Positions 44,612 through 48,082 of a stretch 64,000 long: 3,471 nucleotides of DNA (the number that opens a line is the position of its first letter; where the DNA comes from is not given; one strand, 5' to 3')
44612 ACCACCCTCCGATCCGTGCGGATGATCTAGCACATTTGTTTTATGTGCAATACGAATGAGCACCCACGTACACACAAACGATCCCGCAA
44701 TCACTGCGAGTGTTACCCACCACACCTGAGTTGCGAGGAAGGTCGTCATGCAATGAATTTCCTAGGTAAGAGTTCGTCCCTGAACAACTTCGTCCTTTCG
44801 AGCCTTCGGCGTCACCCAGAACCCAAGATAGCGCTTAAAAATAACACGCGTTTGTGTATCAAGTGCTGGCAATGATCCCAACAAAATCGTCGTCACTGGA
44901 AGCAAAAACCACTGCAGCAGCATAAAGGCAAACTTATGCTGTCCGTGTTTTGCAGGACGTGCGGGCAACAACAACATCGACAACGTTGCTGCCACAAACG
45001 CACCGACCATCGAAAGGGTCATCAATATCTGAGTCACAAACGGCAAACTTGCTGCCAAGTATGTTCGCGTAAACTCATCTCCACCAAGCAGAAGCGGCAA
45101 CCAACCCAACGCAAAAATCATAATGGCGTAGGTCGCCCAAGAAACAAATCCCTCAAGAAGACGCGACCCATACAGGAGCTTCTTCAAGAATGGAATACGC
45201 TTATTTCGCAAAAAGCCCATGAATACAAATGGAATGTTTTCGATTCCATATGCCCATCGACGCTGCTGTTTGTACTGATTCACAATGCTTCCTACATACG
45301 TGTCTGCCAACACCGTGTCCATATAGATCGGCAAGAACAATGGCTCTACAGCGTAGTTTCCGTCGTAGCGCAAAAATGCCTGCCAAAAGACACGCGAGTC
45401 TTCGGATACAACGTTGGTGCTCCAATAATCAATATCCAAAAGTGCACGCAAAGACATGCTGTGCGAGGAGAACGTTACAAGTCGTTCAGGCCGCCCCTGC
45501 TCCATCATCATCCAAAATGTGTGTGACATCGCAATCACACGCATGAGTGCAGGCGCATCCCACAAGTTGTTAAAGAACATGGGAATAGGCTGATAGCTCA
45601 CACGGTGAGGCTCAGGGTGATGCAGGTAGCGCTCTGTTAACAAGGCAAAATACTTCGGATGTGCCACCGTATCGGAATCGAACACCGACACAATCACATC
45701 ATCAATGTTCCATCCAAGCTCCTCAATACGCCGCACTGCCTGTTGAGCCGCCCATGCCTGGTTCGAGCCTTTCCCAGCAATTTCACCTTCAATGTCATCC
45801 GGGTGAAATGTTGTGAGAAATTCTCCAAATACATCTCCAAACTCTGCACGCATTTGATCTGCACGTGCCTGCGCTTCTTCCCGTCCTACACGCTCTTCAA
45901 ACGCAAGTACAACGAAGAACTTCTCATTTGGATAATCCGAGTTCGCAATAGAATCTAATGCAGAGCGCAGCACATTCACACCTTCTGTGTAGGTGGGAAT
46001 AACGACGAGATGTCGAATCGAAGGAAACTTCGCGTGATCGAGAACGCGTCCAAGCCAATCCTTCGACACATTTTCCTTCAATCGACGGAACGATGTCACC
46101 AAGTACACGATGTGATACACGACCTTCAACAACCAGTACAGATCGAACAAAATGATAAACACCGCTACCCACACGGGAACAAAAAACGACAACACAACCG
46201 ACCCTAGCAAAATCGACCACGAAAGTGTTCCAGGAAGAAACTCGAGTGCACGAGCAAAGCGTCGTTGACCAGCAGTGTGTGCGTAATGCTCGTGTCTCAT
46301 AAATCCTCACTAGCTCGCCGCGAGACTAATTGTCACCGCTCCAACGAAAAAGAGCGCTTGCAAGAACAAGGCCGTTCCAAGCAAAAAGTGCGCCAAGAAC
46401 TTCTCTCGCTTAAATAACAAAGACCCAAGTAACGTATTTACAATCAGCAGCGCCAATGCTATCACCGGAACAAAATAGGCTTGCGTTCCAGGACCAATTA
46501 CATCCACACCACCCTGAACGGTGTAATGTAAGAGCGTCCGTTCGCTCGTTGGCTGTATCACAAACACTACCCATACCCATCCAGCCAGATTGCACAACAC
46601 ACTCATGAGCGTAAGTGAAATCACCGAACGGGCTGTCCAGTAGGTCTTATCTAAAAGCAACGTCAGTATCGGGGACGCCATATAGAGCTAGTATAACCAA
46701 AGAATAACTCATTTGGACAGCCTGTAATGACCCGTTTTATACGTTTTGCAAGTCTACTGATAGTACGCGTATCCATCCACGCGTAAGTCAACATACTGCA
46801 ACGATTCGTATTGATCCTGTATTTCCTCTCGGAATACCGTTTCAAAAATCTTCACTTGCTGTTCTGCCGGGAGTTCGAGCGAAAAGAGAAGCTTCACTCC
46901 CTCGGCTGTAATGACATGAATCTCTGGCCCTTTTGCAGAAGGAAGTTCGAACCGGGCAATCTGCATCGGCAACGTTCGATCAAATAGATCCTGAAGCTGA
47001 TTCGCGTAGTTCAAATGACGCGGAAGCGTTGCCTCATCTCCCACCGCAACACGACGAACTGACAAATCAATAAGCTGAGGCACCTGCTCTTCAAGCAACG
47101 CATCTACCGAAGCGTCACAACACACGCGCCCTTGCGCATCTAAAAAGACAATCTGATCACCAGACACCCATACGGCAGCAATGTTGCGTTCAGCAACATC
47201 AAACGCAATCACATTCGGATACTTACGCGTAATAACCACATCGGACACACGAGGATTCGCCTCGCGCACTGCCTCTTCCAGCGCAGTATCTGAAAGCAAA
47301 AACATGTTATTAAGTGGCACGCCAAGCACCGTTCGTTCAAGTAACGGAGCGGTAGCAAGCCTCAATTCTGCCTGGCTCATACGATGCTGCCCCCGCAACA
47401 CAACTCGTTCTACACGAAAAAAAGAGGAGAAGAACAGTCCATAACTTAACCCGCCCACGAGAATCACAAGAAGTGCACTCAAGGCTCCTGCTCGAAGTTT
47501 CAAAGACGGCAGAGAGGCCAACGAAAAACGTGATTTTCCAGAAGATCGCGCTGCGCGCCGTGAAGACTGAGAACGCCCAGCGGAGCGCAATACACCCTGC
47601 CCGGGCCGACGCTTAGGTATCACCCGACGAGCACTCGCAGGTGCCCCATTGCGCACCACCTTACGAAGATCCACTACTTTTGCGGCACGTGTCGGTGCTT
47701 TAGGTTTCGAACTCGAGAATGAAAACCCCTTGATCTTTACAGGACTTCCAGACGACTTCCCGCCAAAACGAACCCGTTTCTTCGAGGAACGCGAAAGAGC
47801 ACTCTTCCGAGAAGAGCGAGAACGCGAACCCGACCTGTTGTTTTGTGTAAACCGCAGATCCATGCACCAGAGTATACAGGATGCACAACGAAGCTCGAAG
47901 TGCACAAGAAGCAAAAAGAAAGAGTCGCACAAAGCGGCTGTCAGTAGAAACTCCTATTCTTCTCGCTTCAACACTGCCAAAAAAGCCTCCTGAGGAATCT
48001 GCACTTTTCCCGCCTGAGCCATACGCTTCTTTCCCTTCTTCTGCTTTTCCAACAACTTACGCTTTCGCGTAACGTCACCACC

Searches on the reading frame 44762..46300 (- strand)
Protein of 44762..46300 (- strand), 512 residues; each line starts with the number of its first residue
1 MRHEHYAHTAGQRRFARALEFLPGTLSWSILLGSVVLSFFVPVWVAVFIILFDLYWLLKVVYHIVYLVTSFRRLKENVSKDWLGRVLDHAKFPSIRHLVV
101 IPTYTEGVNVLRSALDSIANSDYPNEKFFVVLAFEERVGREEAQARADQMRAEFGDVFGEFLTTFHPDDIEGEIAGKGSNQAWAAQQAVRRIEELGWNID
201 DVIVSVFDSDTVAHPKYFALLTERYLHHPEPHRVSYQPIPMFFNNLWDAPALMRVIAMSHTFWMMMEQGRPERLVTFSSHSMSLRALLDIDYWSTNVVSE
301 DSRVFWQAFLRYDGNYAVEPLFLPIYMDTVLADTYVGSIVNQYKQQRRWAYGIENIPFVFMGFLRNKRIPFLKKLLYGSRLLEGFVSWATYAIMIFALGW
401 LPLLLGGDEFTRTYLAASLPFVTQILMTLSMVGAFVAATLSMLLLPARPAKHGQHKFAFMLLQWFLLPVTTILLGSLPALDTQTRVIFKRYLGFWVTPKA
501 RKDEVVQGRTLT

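Call 36: search_protein_families(library=pfam, proteins=[window:44762-46300:-], max_evalue=0.00001)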
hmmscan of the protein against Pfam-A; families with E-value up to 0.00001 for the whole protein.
window:44762-46300:- (512 aa): 2 families
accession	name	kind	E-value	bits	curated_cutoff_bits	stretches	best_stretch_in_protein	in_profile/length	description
PF13641.12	Glyco_tranf_2_3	-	7.2e-07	29.9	27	1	98-225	4-111/230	Glycosyltransferase like family 2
PF13632.12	Glyco_trans_2_3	-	1.2e-06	29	27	1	204-442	2-190/198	Glycosyl transferase family group 2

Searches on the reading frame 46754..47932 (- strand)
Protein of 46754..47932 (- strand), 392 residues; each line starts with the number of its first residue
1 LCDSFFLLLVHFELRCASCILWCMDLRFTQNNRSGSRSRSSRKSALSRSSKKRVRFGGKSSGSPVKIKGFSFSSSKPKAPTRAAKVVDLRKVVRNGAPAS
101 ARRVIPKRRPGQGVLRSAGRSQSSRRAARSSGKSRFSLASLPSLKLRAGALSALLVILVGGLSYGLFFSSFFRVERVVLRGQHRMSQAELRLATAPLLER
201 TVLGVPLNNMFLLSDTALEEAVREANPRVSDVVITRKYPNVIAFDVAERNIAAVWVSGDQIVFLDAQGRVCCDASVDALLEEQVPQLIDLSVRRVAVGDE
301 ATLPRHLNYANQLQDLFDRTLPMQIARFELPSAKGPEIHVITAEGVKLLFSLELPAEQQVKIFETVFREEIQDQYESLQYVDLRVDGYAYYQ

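Call 36: search_protein_families(library=pfam, proteins=[window:46754-47932:-], max_evalue=0.00001)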
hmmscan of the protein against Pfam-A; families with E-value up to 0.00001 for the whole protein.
window:46754-47932:- (392 aa): 1 family
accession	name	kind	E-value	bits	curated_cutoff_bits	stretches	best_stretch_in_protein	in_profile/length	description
PF08478.15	POTRA_1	-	1.1e-07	32.5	23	1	172-249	1-69/69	POTRA domain, FtsQ-type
